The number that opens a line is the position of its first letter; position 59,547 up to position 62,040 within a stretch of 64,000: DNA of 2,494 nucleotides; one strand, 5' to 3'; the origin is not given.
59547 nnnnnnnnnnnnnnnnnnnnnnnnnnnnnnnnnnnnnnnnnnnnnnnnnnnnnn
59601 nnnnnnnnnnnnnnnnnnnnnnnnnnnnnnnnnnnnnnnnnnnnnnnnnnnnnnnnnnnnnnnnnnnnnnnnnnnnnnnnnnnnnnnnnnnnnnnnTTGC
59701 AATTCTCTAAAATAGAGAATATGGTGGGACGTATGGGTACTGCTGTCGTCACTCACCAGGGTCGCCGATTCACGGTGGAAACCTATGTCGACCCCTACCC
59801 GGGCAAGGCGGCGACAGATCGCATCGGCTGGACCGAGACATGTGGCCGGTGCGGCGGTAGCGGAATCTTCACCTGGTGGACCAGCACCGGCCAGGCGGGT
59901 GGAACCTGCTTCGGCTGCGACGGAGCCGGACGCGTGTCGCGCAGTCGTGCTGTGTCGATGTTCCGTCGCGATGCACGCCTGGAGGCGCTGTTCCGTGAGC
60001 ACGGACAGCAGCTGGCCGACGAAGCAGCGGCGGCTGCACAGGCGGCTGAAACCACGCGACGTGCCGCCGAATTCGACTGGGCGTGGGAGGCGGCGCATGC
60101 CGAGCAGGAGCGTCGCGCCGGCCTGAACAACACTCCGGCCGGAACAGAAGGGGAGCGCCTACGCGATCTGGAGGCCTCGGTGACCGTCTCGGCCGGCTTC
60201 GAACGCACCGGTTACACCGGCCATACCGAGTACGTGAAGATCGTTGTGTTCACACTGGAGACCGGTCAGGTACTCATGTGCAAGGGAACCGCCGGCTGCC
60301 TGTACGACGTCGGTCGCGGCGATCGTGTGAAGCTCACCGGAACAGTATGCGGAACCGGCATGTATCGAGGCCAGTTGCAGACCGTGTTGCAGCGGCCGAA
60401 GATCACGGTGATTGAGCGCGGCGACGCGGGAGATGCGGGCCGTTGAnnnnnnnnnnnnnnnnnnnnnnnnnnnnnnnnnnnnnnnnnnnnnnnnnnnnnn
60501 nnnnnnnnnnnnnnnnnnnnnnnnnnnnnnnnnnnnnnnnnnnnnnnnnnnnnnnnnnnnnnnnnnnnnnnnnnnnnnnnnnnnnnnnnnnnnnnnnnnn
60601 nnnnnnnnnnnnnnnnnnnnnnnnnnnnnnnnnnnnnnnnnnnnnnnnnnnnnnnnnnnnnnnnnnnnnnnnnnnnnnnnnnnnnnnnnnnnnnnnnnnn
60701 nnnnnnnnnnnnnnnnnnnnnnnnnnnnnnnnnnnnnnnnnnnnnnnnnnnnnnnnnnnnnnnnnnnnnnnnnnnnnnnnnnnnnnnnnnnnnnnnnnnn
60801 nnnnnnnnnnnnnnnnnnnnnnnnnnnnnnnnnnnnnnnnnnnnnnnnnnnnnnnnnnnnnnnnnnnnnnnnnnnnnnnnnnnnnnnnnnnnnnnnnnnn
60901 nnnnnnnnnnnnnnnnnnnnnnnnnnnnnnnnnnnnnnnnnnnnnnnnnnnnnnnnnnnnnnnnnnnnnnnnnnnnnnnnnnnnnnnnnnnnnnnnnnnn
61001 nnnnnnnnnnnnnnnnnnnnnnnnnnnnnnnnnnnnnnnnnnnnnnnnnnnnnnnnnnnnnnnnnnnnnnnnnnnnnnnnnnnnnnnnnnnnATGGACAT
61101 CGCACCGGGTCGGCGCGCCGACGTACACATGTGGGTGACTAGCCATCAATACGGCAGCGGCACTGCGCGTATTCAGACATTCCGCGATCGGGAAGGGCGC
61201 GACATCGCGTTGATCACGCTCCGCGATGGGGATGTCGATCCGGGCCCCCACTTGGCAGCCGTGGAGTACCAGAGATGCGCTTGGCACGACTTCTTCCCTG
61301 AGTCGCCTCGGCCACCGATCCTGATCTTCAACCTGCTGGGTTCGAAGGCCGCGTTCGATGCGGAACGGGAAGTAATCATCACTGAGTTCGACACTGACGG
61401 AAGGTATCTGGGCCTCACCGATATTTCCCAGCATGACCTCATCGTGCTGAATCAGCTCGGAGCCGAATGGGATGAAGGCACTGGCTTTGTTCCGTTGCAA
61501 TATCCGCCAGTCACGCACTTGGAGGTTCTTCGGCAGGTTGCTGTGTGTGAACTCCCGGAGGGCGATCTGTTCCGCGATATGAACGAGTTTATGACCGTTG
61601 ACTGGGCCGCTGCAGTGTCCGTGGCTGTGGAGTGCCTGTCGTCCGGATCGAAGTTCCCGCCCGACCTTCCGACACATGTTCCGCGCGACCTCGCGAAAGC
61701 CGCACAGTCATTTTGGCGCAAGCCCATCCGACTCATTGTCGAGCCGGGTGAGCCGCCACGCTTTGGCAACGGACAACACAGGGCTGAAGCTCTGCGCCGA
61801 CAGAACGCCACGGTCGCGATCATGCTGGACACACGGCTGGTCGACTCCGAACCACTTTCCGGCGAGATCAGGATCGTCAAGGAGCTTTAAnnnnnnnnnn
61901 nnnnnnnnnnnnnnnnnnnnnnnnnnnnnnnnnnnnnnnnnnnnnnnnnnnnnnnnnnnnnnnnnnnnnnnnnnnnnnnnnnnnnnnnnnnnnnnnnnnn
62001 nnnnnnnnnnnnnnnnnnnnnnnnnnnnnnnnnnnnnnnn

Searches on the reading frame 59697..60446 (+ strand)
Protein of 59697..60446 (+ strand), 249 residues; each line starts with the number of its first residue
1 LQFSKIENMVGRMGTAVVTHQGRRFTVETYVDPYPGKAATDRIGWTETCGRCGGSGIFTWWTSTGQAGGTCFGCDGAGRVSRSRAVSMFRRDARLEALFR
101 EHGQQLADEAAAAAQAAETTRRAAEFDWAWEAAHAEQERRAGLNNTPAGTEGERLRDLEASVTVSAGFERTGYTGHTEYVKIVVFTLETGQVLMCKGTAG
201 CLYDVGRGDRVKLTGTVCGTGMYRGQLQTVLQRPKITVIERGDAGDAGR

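Call 56: search_protein_families(library=phrogs, max_evalue=0.001, proteins=[window:59697-60446:+])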
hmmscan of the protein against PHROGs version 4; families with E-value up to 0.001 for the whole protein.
window:59697-60446:+ (249 aa): 6 families
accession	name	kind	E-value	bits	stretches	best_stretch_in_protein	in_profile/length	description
phrog_4095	-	unknown function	1.2e-95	320.5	1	15-242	3-231/234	-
phrog_30451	-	unknown function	1.1e-12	49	1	145-240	188-283/287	-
phrog_4046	-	unknown function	6.4e-07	30.1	1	36-126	39-127/301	-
phrog_3628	-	unknown function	1.5e-06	28.6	1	148-236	173-255/257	-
phrog_2319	-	unknown function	1.1e-05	25.9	1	136-236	300-396/399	-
phrog_8027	-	unknown function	4.9e-05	24.5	1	48-88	7-47/153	-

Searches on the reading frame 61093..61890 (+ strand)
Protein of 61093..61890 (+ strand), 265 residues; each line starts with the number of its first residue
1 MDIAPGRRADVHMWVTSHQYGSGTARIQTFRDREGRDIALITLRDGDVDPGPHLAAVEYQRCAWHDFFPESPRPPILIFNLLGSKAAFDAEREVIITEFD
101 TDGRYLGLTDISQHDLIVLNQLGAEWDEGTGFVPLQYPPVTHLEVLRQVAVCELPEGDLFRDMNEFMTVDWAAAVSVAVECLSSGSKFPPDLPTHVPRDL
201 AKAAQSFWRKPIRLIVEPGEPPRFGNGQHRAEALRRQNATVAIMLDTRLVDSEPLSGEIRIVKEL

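Call 34: find_encoding_contigs(protein=window:61093-61890:+, flank=10000, max_places=4)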
Protein window:61093-61890:+ (265 aa): 24 contigs read that carry it; 4 places shown.
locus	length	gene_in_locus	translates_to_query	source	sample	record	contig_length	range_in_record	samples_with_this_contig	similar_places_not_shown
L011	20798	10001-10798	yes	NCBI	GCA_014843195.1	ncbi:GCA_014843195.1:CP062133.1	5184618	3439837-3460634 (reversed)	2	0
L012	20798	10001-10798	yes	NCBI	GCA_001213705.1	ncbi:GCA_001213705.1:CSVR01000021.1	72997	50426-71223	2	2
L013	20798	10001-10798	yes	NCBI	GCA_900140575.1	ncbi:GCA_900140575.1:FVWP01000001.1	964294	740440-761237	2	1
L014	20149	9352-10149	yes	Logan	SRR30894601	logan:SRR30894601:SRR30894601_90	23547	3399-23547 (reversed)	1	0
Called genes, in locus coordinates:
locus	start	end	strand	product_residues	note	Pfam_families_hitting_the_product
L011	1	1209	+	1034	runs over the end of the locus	PF00176:SNF2-rel_dom (weak), PF00270:DEAD, PF04851:ResIII, PF00271:Helicase_C (weak), PF03457:HA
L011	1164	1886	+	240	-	PF00929:RNase_T (faint)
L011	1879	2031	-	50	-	-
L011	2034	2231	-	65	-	-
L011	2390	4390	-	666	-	PF01580:FtsK_SpoIIIE, PF13401:AAA_22 (faint), PF00004:AAA, PF17866:AAA_lid_6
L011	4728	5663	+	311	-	PF01145:Band_7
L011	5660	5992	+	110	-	-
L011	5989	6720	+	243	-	-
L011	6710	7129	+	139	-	-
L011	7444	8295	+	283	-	-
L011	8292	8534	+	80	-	-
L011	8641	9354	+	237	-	-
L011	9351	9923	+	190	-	-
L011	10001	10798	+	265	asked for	-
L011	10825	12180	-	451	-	-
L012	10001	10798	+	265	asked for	-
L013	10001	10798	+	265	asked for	-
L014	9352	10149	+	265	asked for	-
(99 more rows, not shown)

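Call 56: search_protein_families(library=phrogs, max_evalue=0.001, proteins=[window:61093-61890:+])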
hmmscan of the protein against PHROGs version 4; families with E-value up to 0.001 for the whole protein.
window:61093-61890:+ (265 aa): 0 families
